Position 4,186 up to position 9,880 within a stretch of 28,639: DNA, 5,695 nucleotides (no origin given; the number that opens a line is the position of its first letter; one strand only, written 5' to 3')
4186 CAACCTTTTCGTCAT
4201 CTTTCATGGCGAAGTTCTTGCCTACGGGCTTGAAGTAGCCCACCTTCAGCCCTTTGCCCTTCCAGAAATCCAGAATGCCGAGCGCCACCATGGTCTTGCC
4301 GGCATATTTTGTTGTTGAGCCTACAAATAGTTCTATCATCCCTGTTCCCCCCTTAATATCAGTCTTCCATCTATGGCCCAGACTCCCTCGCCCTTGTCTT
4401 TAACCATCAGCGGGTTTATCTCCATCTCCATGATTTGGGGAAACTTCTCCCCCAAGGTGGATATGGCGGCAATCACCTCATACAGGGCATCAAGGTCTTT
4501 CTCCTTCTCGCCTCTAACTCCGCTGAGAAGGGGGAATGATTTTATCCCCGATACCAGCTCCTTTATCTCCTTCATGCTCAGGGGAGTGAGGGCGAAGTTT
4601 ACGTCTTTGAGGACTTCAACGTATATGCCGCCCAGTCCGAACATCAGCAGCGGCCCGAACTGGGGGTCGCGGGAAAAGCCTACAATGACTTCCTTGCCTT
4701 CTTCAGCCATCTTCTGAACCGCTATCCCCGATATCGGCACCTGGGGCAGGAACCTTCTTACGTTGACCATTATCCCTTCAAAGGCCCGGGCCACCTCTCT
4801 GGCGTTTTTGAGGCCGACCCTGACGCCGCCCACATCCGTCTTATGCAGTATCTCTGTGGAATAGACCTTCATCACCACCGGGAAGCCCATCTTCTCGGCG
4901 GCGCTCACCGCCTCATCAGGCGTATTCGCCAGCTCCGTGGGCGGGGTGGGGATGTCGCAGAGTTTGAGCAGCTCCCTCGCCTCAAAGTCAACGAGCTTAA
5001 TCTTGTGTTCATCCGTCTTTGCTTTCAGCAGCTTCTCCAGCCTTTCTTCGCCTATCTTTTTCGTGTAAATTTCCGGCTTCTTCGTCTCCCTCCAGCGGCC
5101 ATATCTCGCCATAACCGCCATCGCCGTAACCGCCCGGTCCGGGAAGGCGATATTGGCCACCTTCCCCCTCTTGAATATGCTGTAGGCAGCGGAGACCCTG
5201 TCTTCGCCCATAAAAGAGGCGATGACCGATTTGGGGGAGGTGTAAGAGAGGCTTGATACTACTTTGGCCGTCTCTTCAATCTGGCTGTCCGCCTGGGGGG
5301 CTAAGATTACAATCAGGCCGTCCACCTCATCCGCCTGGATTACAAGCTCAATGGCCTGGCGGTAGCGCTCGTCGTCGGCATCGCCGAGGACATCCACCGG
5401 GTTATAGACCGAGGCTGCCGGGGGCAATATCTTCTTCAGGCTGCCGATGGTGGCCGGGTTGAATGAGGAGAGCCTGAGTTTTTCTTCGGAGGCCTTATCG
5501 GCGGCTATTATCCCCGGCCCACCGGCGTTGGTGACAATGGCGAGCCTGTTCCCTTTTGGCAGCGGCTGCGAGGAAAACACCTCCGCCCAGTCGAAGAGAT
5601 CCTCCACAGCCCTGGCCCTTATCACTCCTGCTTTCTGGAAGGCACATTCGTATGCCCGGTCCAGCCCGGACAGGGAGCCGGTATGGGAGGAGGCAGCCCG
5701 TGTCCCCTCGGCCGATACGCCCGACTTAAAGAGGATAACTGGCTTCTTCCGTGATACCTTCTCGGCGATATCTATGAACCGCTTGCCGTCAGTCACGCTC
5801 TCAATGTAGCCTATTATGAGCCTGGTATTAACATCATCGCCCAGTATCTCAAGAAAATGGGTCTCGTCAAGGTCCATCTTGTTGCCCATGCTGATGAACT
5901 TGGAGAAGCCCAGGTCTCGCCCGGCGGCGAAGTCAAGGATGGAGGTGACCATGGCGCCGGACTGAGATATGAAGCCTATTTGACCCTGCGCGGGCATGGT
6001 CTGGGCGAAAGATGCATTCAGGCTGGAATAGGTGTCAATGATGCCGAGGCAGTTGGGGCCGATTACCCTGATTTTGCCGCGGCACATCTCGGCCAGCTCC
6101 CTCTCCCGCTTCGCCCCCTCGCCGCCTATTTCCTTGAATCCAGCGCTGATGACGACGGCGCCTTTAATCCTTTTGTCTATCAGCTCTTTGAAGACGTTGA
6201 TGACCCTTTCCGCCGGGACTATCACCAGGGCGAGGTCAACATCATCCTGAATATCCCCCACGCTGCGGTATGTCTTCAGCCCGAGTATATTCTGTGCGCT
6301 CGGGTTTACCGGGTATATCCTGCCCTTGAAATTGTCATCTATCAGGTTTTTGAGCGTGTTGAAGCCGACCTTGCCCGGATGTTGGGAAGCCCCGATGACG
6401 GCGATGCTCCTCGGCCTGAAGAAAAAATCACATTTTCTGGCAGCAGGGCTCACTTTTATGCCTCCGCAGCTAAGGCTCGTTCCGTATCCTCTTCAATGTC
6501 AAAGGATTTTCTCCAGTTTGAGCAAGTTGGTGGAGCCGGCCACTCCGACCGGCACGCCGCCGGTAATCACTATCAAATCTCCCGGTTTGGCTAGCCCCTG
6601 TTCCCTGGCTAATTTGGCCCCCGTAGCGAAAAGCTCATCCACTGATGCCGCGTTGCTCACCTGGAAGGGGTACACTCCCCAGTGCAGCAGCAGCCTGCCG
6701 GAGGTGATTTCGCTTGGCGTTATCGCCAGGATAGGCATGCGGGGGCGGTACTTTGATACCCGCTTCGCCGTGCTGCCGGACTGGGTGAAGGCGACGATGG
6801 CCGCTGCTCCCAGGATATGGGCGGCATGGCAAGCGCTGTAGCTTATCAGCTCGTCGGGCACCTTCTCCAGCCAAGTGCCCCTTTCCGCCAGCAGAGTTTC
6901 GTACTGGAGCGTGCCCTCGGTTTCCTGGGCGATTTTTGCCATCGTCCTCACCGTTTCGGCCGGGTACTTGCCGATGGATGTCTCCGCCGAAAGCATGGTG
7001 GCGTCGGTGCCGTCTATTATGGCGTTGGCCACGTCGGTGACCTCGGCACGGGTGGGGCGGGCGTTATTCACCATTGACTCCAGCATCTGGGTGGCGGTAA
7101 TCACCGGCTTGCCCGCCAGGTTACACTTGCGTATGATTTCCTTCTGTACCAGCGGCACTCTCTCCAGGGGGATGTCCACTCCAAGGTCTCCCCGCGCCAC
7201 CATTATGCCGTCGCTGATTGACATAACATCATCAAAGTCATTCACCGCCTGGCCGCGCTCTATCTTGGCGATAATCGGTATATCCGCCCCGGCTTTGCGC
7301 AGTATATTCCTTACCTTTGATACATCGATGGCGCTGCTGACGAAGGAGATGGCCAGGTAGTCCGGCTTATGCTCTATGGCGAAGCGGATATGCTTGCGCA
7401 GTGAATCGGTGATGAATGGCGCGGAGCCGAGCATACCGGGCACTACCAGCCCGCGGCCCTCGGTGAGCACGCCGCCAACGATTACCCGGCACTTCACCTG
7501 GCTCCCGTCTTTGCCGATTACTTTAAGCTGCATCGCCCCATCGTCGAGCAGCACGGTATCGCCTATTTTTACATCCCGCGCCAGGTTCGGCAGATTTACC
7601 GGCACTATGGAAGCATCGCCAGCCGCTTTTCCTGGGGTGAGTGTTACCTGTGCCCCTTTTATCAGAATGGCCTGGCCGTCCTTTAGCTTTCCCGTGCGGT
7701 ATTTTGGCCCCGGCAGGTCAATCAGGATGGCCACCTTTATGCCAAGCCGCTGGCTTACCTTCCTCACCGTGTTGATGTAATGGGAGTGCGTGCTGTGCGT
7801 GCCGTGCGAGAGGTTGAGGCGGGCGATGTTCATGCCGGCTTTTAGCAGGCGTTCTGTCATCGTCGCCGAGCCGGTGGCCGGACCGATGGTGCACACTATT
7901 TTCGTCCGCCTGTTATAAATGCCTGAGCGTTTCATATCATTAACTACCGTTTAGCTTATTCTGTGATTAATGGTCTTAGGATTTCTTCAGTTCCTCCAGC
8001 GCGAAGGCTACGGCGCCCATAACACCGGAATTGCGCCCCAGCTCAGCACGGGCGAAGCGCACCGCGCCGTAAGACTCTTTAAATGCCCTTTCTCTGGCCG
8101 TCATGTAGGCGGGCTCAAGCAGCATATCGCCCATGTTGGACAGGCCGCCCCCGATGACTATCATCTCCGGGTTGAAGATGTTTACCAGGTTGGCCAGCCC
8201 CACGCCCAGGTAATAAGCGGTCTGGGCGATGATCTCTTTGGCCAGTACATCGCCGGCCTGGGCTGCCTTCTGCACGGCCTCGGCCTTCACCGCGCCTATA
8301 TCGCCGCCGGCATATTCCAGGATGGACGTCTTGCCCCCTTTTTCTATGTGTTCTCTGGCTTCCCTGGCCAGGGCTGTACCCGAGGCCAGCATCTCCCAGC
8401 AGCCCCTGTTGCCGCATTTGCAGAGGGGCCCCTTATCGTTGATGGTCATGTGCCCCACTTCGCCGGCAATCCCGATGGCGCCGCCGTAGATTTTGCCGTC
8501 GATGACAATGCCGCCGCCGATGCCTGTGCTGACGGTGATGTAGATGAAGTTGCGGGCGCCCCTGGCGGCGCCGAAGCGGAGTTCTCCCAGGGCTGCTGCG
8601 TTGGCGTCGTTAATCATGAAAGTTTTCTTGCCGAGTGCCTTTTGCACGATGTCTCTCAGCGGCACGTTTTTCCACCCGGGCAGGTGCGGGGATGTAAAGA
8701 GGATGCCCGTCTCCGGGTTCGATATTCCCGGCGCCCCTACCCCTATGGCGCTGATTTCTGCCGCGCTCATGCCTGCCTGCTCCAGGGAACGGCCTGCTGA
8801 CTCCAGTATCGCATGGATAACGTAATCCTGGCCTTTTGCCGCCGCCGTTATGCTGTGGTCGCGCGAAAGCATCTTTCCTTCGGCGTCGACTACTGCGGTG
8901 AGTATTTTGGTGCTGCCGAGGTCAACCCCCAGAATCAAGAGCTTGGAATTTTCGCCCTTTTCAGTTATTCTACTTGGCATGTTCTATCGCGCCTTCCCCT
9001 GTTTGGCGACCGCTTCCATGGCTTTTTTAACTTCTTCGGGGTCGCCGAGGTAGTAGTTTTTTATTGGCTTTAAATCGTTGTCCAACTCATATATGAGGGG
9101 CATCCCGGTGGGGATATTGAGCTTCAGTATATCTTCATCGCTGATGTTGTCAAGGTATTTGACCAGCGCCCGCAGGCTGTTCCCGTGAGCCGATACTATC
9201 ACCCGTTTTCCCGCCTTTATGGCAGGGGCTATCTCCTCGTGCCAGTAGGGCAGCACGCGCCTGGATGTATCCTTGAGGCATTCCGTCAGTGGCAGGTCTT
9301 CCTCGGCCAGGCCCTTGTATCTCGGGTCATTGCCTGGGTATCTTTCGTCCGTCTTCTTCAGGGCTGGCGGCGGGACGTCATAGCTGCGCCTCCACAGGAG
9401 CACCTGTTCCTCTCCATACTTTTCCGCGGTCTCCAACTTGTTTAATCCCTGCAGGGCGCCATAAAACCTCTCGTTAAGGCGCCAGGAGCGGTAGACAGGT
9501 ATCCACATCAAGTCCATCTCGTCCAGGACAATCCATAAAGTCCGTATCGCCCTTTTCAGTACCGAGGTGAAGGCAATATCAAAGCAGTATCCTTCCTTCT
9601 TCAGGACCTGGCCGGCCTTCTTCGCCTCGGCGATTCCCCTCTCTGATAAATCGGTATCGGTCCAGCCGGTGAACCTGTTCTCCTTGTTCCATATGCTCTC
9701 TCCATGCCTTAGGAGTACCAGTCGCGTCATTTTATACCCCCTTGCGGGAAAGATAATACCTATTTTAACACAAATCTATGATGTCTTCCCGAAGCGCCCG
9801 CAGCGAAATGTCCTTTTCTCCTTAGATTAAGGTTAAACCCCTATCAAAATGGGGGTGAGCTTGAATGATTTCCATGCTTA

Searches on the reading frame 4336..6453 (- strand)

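Call 18: search_protein_families(library=pfam, proteins=[window:4336-6453:-], max_evalue=0.0001)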
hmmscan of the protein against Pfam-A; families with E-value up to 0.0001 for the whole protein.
window:4336-6453:- (705 aa): 5 families
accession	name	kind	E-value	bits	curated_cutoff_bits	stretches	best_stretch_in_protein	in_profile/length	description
PF13549.11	ATP-grasp_5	-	9.7e-79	264.2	27.6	1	483-700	6-221/221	ATP-grasp domain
PF13607.11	Succ_CoA_lig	-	4.2e-50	169.5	27.4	1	156-293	1-138/138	Succinyl-CoA ligase like flavodoxin domain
PF13380.12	CoA_binding_2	-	7.7e-24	84.8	22.8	1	15-139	1-114/116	CoA binding domain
PF02629.25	CoA_binding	-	8.7e-14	52.5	22.3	1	14-105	3-97/97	CoA binding domain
PF19045.5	Ligase_CoA_2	-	1e-08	35.8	23.7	1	305-454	2-154/162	Ligase-CoA domain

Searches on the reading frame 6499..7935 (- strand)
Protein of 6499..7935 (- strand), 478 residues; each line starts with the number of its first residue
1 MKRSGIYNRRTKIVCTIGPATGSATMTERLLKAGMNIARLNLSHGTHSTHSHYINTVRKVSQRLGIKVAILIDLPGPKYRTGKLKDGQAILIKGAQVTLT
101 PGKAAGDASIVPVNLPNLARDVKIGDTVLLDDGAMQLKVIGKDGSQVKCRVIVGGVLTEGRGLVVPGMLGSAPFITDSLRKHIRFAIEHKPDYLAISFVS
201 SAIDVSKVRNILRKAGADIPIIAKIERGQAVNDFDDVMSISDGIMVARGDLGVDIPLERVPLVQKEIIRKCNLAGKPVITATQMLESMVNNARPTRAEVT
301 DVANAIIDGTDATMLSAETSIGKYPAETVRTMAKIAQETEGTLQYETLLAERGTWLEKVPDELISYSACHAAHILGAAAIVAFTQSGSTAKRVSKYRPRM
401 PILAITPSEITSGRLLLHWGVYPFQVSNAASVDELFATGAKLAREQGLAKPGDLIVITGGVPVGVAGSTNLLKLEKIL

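Call 18: search_protein_families(library=pfam, proteins=[window:6499-7935:-], max_evalue=0.0001)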
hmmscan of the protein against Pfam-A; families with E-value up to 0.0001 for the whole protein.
window:6499-7935:- (478 aa): 2 families
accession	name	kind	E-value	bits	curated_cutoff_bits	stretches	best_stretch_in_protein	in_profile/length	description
PF00224.27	PK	-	3.6e-114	381.7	30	1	9-329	2-328/328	Pyruvate kinase, barrel domain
PF02887.21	PK_C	-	2.5e-40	137.5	28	1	363-473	2-112/114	Pyruvate kinase, alpha/beta domain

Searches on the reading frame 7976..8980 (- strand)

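Call 18: search_protein_families(library=pfam, proteins=[window:7976-8980:-], max_evalue=0.0001)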
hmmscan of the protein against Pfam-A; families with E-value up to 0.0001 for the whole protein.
window:7976-8980:- (334 aa): 2 families
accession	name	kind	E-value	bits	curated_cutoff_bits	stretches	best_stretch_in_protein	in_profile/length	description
PF00480.26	ROK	-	1.9e-73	248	22.9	1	17-329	2-293/294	ROK family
PF01869.26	BcrAD_BadFG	-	6.8e-08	32.8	31.5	1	17-89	1-75/271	BadF/BadG/BcrA/BcrD ATPase family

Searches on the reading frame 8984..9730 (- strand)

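Call 18: search_protein_families(library=pfam, proteins=[window:8984-9730:-], max_evalue=0.0001)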
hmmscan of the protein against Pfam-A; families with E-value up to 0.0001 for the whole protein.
window:8984-9730:- (248 aa): 1 family
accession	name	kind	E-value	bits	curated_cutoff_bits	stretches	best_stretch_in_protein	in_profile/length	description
PF00300.27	His_Phos_1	-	2.7e-33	115.7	21.7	1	4-123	1-115/194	Histidine phosphatase superfamily (branch 1)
